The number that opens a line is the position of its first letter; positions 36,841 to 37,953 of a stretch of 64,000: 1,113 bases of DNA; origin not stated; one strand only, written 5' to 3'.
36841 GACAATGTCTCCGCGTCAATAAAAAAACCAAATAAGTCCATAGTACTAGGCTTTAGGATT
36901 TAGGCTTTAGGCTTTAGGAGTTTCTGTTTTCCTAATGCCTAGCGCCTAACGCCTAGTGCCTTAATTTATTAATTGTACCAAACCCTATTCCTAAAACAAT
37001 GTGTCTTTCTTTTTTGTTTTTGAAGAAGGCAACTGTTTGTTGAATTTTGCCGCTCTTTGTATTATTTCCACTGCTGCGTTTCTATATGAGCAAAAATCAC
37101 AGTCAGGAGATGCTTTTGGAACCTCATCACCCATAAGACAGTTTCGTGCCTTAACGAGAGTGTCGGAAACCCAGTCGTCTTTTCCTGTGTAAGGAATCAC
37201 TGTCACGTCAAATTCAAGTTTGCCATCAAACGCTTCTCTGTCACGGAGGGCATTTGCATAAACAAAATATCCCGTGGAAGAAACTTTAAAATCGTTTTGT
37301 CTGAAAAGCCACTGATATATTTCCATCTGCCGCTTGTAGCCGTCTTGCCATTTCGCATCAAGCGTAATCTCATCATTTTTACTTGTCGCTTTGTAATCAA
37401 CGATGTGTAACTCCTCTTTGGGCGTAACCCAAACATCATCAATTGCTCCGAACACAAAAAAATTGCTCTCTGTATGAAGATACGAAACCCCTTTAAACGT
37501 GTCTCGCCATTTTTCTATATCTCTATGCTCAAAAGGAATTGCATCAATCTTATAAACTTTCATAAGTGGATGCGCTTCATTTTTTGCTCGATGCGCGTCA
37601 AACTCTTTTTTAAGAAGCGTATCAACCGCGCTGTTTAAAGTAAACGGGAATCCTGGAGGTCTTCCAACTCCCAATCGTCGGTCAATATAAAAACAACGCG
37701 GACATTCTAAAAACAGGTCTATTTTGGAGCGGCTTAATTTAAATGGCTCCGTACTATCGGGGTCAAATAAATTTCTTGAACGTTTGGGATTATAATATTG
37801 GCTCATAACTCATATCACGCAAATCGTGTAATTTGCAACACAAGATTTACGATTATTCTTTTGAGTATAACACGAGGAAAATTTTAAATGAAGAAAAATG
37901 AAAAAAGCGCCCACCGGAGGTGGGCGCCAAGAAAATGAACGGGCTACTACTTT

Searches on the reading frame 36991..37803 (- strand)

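Call 10: search_protein_families(library=pfam, proteins=[window:36991-37803:-], max_evalue=0.01)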
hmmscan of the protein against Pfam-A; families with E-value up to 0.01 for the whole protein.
window:36991-37803:- (270 aa): 1 family
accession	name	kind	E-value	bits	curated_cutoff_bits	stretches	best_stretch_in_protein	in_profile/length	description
PF12705.13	PDDEXK_1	-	3.9e-12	47.1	22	1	63-242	67-244/247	PD-(D/E)XK nuclease superfamily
